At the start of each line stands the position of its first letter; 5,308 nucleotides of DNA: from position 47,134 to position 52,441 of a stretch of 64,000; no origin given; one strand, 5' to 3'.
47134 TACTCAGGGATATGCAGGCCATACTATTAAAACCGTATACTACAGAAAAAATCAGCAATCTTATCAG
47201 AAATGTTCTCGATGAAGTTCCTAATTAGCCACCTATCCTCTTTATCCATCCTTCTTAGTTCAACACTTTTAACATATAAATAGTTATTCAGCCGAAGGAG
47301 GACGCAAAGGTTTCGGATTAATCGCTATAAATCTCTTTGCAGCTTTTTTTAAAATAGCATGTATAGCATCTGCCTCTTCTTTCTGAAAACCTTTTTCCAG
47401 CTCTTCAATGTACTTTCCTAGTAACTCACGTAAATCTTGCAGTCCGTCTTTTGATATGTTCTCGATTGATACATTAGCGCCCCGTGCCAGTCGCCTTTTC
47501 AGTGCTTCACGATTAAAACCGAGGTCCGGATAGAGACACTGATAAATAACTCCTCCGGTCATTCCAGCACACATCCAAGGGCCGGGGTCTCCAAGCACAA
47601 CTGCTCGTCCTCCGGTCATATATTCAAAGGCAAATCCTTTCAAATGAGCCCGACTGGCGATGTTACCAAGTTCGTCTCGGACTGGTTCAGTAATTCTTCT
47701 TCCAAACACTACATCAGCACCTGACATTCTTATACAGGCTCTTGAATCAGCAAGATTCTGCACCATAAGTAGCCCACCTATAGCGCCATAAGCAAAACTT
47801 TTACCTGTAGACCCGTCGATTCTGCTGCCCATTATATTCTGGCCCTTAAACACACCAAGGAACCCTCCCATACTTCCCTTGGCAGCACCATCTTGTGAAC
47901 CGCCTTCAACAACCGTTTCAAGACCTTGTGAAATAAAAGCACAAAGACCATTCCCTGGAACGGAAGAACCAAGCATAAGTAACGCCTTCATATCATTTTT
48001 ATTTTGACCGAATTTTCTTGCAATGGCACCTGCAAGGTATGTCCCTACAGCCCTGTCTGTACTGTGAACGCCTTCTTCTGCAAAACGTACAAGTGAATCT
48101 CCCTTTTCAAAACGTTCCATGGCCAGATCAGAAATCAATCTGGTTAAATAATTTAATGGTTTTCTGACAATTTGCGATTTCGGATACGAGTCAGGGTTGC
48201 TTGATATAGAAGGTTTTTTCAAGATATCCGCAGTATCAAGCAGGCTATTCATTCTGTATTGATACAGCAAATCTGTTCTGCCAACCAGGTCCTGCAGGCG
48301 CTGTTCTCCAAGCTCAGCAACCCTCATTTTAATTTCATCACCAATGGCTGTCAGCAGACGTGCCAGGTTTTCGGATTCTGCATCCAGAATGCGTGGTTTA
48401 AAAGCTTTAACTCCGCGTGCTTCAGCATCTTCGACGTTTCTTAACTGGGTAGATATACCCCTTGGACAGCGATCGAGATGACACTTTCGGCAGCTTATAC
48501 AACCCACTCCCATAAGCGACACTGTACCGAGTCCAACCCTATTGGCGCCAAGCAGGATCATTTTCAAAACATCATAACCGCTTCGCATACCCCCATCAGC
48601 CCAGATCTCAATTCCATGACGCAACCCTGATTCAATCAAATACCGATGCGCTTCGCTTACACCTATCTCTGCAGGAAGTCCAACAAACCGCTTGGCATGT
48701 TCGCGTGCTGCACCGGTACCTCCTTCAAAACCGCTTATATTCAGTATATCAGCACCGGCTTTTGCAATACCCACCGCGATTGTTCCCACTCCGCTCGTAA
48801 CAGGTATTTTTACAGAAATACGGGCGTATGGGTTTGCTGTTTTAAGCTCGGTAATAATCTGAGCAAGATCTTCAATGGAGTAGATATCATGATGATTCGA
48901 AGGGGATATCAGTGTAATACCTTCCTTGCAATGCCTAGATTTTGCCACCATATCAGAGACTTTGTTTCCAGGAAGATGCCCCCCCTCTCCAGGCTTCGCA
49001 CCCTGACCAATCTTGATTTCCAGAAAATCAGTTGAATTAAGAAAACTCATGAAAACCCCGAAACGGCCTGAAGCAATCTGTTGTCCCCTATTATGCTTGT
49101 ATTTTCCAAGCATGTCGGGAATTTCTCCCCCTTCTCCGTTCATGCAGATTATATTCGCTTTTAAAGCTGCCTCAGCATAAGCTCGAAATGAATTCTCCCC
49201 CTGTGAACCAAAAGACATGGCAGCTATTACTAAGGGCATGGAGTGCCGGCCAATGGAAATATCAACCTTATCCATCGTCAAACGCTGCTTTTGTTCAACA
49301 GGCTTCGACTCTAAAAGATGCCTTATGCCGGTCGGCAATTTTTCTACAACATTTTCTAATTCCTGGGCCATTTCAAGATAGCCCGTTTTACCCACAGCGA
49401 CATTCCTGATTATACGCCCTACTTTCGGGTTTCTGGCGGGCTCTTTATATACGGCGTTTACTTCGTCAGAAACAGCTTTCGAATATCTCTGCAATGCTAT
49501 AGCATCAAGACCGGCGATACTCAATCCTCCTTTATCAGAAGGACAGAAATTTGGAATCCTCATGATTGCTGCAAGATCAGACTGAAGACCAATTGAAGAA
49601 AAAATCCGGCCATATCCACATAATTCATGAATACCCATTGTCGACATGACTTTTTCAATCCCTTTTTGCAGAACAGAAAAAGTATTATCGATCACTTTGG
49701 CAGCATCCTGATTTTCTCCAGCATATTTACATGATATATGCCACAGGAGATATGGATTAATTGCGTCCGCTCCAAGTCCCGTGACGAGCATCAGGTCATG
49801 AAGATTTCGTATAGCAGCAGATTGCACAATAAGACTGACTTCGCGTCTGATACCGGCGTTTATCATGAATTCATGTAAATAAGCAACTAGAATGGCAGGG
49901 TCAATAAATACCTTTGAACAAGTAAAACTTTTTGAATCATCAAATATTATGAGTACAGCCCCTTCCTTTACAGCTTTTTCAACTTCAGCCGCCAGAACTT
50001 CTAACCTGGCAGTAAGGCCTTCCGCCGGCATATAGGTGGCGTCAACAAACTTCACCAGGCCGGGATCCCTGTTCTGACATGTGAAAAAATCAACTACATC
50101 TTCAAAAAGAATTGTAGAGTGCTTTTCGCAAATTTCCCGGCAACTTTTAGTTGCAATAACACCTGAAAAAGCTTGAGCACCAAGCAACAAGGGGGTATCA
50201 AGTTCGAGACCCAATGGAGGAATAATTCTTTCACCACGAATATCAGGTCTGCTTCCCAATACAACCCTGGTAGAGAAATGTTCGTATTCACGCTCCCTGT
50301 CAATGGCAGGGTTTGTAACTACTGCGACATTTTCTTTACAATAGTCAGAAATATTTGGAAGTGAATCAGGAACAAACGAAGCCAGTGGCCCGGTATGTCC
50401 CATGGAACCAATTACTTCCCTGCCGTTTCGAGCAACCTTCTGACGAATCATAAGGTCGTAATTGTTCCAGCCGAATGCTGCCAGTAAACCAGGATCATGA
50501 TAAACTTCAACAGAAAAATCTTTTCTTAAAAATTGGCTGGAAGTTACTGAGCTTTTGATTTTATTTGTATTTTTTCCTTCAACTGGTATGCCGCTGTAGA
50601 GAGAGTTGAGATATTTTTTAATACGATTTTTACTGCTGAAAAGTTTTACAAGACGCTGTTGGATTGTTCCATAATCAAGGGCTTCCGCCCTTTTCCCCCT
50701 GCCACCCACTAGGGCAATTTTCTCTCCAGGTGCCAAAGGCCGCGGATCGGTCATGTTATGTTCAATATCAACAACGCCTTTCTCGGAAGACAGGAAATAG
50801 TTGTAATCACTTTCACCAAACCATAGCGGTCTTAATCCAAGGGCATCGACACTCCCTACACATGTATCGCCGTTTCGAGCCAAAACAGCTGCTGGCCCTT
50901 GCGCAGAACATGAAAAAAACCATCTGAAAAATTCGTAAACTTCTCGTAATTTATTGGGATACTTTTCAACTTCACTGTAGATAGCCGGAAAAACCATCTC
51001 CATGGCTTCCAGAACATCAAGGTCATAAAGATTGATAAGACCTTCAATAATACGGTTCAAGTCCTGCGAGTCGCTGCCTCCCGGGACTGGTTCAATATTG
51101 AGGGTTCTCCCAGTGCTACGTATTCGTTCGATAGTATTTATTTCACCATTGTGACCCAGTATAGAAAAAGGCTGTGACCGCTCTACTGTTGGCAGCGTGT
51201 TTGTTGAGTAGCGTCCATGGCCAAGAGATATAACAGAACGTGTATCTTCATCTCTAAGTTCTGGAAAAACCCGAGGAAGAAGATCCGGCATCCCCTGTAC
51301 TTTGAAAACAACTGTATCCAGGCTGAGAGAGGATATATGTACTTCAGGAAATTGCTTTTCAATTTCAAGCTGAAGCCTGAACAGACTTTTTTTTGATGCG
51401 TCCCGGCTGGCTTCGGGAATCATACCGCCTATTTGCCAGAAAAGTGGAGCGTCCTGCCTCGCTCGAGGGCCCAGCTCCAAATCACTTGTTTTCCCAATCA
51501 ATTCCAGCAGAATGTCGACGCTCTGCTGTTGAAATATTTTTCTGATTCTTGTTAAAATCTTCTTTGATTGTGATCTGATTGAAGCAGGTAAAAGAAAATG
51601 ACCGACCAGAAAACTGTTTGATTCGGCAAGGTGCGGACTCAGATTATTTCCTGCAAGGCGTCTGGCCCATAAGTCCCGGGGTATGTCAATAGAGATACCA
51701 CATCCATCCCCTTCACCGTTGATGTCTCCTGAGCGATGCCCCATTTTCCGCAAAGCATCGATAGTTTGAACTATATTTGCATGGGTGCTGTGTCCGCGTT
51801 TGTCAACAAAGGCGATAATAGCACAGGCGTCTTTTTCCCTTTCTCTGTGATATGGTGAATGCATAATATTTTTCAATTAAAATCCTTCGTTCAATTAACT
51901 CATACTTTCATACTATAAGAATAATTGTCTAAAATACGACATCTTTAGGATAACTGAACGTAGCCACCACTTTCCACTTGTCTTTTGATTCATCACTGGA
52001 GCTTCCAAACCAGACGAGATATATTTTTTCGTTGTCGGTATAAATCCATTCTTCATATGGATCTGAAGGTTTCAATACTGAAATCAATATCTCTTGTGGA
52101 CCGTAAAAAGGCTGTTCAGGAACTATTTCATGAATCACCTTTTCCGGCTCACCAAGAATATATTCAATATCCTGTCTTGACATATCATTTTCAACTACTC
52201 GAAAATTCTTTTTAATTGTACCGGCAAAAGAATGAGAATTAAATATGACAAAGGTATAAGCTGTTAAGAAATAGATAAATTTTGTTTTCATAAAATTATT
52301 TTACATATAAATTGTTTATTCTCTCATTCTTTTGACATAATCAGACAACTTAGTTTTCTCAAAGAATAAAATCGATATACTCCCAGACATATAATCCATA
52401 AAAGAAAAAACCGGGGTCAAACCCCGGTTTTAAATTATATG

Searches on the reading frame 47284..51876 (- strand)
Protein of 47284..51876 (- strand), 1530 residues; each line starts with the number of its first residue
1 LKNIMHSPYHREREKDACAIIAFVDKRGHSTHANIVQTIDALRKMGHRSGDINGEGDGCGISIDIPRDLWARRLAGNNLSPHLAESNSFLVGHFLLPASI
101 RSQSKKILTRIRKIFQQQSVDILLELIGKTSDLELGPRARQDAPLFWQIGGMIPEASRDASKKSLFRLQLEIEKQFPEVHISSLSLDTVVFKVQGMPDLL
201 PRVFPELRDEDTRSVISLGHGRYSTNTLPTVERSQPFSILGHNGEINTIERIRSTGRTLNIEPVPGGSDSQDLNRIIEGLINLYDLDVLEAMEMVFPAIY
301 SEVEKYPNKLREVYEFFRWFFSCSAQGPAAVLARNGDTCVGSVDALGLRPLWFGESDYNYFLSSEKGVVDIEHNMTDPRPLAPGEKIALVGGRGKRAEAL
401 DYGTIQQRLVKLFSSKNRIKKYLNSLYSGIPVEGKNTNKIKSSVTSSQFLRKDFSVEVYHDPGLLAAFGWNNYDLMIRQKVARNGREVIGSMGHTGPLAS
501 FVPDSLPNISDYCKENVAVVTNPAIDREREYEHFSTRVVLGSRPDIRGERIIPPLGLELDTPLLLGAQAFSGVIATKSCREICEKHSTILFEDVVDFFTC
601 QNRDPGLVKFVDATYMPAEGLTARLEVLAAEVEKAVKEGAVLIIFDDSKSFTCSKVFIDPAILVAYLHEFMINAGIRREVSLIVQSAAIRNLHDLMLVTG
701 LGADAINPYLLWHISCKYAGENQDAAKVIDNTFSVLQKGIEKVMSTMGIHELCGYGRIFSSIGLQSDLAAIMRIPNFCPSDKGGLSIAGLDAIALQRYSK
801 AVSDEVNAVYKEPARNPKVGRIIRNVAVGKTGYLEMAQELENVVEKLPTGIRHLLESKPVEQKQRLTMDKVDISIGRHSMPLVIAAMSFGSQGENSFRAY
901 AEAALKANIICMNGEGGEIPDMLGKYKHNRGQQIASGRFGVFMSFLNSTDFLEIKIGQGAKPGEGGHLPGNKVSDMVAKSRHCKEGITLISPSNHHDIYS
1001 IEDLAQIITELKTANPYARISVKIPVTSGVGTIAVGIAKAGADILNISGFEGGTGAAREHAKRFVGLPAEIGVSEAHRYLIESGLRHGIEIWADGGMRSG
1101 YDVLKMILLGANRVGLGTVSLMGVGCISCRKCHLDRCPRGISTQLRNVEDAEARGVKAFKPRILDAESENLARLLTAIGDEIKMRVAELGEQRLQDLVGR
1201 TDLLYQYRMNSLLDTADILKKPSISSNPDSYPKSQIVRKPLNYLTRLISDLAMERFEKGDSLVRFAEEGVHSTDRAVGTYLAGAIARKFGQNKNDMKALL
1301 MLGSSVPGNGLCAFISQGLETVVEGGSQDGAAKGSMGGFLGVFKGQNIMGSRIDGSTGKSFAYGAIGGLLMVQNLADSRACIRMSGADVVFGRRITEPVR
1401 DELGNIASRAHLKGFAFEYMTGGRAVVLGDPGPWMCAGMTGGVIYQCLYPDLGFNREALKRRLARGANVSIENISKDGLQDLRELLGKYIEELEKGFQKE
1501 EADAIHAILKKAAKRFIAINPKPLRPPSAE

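Call 6: search_protein_families(library=pfam, proteins=[window:47284-51876:-], max_evalue=0.01)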
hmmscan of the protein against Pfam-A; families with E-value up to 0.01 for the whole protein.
window:47284-51876:- (1530 aa): 6 families
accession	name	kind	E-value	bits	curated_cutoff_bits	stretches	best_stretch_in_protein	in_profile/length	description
PF01645.23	Glu_synthase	-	6.6e-100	335.3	20.4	1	850-1189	38-366/369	Conserved region in glutamate synthase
PF04898.20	Glu_syn_central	-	3e-60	204.4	22.8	1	466-765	4-277/277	Glutamate synthase central domain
PF00310.26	GATase_2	-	5.8e-49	167.4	19.9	1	18-388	1-393/420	Glutamine amidotransferases class-II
PF01493.24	GXGXG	-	3.8e-21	75.9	32.5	1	1270-1445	3-161/190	GXGXG motif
PF01070.24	FMN_dh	-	1.3e-05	24.8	24.9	1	1085-1125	270-310/350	FMN-dependent dehydrogenase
PF00478.31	IMPDH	-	0.0029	17.1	25.6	1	1036-1118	161-237/345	IMP dehydrogenase / GMP reductase domain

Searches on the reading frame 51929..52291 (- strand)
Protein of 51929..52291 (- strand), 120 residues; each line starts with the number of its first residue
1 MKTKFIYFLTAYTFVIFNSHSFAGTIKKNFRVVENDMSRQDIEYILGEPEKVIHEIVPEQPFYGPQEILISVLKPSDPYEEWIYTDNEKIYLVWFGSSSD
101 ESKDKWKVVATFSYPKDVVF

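Call 6: search_protein_families(library=pfam, proteins=[window:51929-52291:-], max_evalue=0.01)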
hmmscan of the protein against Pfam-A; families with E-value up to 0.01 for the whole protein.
window:51929-52291:- (120 aa): 0 families

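Call 15: search_protein_families(library=pfam, proteins=[window:51929-52291:-], max_evalue=10)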
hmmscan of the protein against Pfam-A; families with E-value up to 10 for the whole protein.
window:51929-52291:- (120 aa): 2 families
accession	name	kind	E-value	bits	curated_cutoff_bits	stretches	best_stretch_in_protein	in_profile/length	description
PF04355.18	BamE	-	0.027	14.7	23.2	1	30-49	9-28/71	Outer membrane protein assembly factor BamE domain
PF23006.1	Tor_FN3_1st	-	0.37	11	25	1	32-59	65-91/115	Tyrosine-protein kinase receptor torso, first FN3 domain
